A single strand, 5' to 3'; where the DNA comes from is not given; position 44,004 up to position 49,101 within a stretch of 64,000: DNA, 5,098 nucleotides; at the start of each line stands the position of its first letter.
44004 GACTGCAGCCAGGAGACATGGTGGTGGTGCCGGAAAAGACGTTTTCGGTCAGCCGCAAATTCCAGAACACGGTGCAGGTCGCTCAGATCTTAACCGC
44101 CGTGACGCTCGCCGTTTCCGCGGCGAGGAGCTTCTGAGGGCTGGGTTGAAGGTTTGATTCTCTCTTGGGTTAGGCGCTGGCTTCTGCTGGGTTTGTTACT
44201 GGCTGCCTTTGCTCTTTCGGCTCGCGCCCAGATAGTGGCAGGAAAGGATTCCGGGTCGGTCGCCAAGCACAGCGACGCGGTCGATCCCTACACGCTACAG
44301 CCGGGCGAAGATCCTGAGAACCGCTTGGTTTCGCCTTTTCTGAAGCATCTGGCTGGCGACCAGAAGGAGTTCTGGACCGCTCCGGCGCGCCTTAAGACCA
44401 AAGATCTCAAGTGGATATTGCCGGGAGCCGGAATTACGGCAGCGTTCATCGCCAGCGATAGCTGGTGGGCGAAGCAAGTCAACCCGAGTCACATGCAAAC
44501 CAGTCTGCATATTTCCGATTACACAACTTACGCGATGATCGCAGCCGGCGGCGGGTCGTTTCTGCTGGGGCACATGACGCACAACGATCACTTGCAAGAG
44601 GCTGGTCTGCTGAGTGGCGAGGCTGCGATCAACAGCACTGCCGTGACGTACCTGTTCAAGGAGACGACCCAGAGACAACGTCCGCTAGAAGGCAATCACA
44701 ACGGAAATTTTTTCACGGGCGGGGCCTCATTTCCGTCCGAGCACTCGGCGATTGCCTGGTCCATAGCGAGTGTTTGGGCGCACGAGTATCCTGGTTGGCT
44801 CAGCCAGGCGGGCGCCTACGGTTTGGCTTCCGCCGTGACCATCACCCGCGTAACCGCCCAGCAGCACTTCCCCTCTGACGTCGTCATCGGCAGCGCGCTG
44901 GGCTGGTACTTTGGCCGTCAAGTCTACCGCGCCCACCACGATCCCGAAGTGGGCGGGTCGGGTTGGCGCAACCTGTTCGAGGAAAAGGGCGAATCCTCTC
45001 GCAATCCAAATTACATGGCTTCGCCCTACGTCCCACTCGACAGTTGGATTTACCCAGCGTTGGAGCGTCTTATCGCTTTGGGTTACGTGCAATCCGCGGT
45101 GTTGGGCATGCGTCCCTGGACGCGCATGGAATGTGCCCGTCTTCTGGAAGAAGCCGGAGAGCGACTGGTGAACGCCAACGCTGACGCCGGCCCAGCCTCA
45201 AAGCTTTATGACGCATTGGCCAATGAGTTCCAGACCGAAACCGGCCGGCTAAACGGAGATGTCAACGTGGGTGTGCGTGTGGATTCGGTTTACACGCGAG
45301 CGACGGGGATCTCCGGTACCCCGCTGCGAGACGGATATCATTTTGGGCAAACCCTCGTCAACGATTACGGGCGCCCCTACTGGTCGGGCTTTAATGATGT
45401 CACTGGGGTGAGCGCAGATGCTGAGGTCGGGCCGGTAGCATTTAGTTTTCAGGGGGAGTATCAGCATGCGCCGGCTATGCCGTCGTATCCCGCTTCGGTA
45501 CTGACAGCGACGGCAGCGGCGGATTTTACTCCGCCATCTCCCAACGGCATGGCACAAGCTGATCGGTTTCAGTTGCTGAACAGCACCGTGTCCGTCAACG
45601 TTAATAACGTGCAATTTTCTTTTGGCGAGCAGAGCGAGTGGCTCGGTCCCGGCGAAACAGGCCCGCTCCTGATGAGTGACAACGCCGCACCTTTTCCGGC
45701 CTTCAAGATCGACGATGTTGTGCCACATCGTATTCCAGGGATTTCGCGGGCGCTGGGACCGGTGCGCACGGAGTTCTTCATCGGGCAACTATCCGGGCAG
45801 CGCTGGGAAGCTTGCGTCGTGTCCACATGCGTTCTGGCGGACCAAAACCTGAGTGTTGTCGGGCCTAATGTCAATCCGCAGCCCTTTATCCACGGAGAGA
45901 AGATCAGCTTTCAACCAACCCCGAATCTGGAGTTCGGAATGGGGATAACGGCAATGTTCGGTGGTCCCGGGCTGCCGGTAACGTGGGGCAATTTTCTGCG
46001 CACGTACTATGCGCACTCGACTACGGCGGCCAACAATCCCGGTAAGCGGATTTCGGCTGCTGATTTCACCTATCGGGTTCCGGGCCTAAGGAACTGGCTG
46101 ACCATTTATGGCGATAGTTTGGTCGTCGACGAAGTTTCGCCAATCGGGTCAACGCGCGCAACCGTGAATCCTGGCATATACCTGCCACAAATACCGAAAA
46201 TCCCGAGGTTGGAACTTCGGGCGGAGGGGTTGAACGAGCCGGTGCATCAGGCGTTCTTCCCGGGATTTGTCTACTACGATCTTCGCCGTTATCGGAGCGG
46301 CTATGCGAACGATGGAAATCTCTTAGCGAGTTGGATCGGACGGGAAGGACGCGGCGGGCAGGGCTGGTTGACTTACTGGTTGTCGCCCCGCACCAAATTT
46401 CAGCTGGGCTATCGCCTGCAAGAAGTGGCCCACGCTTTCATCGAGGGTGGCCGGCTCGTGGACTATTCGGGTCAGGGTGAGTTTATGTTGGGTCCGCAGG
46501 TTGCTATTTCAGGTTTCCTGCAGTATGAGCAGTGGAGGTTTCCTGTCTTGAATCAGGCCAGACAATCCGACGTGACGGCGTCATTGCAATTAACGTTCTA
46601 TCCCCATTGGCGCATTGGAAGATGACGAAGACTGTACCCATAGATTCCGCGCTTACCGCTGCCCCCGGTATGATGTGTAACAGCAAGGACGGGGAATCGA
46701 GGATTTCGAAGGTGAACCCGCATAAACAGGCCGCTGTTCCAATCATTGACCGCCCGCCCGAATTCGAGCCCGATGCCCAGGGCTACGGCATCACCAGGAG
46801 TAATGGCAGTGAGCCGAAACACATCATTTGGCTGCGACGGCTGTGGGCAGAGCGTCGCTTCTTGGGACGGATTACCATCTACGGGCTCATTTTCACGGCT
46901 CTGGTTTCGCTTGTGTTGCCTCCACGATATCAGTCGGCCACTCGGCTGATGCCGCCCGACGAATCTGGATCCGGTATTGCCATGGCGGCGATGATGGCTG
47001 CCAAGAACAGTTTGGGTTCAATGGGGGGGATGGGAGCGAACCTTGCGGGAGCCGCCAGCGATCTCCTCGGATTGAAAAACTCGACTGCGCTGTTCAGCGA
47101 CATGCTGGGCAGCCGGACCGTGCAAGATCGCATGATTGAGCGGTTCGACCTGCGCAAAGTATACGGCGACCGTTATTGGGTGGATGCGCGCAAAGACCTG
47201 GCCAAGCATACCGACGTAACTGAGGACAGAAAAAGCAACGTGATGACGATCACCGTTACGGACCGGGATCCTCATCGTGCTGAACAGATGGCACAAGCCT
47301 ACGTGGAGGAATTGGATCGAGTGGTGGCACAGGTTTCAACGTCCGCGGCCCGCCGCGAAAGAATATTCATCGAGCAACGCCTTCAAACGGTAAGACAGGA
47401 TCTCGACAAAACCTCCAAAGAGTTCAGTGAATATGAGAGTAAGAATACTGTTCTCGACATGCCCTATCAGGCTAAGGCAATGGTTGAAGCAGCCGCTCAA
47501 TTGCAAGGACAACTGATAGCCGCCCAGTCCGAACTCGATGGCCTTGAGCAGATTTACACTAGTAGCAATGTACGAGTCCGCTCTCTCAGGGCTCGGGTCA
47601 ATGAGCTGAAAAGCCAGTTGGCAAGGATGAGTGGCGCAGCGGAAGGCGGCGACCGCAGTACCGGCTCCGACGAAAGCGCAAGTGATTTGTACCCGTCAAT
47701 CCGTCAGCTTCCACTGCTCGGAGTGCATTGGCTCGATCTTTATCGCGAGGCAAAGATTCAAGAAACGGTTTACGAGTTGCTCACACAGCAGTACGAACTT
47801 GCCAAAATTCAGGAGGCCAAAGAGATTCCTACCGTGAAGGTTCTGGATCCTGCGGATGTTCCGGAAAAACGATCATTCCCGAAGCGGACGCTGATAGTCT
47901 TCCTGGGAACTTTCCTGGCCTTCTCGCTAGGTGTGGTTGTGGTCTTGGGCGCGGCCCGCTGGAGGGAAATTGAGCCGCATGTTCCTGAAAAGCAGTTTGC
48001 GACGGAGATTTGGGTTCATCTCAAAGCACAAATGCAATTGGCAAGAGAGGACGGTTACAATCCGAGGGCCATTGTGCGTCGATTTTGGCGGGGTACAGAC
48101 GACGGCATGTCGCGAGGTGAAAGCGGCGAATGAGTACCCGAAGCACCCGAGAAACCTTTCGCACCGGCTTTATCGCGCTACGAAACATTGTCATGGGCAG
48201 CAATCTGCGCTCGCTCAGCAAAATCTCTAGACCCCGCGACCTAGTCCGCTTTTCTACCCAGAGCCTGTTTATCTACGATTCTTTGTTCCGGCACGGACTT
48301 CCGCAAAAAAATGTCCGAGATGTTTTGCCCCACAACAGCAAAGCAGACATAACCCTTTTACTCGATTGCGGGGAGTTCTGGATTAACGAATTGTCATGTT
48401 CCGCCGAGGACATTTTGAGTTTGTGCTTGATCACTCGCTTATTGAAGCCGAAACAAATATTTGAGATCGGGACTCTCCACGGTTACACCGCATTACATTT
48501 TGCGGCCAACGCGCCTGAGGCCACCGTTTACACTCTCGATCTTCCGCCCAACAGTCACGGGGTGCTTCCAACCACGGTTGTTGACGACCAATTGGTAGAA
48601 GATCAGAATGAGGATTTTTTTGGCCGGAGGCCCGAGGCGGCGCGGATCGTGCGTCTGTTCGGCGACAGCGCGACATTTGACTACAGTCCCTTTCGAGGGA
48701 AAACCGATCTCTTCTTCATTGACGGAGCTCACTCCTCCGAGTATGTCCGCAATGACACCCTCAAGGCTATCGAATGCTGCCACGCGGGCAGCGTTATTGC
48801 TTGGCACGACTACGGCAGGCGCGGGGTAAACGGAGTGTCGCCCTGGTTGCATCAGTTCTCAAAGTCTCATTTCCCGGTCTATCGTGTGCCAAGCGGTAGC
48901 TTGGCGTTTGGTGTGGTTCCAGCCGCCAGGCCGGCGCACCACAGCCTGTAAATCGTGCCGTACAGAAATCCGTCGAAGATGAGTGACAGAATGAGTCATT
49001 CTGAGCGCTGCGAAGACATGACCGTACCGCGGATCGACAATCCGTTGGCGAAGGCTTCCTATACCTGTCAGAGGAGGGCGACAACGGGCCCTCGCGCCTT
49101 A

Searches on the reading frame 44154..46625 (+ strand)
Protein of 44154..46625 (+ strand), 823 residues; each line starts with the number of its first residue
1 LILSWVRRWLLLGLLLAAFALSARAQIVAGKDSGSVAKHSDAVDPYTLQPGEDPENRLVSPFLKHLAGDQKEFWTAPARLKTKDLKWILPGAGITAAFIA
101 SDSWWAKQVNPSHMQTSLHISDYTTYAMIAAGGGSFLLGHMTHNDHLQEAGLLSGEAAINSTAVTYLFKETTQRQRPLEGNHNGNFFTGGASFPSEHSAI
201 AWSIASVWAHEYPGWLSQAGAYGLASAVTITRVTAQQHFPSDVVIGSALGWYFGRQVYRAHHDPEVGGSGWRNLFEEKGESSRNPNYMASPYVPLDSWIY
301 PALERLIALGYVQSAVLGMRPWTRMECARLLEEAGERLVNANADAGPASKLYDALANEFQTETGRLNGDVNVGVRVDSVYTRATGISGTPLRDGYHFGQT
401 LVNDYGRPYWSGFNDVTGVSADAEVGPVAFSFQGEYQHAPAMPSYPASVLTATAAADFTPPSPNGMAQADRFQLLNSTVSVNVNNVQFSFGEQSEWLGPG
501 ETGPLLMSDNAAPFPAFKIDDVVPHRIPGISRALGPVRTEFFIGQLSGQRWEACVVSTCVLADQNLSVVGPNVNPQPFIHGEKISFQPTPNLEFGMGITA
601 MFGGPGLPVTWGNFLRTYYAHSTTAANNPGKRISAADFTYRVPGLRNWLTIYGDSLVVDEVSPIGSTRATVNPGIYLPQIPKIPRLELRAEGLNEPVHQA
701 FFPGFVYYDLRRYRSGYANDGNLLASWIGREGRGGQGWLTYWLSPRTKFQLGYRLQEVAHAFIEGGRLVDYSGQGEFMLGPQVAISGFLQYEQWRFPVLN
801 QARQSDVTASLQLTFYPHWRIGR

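Call 21: search_protein_families(library=pfam, proteins=[window:44154-46625:+], max_evalue=0.001)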
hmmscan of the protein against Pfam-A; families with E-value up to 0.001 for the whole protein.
window:44154-46625:+ (823 aa): 2 families
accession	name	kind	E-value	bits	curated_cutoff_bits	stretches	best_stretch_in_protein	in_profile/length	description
PF14052.12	Caps_assemb_Wzi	-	1.1e-93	314.8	30.1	1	386-806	6-390/392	Capsule assembly protein Wzi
PF01569.27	PAP2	-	1.2e-16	61.1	27.2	1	156-262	7-126/130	PAP2 superfamily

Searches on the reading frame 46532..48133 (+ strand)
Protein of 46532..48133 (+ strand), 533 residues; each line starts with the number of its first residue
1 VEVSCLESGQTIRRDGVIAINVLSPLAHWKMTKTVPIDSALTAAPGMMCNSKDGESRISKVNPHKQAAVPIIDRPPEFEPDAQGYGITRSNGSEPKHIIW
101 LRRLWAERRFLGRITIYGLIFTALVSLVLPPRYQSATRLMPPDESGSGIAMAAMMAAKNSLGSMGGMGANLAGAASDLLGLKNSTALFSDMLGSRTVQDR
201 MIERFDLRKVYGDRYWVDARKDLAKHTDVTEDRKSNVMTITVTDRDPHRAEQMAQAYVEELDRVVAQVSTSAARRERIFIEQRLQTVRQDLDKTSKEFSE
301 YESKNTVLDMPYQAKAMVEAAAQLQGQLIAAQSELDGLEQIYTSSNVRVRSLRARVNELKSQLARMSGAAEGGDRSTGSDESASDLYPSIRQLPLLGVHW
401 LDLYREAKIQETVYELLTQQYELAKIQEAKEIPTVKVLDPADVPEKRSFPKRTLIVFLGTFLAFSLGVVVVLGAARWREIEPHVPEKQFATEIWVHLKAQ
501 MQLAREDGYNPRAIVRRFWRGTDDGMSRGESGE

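Call 21: search_protein_families(library=pfam, proteins=[window:46532-48133:+], max_evalue=0.001)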
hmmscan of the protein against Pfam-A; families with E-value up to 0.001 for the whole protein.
window:46532-48133:+ (533 aa): 2 families
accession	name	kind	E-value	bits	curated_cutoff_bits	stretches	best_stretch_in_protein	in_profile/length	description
PF13807.11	GNVR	-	6.5e-12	45.6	27.7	1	401-472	7-78/82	G-rich domain on putative tyrosine kinase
PF02706.20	Wzz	-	7.6e-07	29.8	25.5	1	101-203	9-89/91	Chain length determinant protein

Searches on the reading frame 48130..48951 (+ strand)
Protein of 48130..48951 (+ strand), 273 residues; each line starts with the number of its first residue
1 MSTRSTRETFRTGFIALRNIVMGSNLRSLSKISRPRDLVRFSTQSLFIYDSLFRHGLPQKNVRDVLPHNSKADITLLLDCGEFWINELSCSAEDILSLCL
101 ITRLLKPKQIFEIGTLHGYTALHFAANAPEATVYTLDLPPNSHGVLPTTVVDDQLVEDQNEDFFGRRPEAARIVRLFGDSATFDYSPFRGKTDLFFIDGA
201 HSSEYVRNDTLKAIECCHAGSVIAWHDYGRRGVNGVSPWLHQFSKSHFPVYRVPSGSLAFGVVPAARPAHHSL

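Call 21: search_protein_families(library=pfam, proteins=[window:48130-48951:+], max_evalue=0.001)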
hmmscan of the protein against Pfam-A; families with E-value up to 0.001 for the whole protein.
window:48130-48951:+ (273 aa): 2 families
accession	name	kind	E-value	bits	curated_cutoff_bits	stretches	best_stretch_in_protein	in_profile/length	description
PF13578.12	Methyltransf_24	-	7.1e-13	49.8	26.3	1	112-228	2-105/105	Methyltransferase domain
PF01596.23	Methyltransf_3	-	0.00025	20.9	22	1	86-143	24-82/204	O-methyltransferase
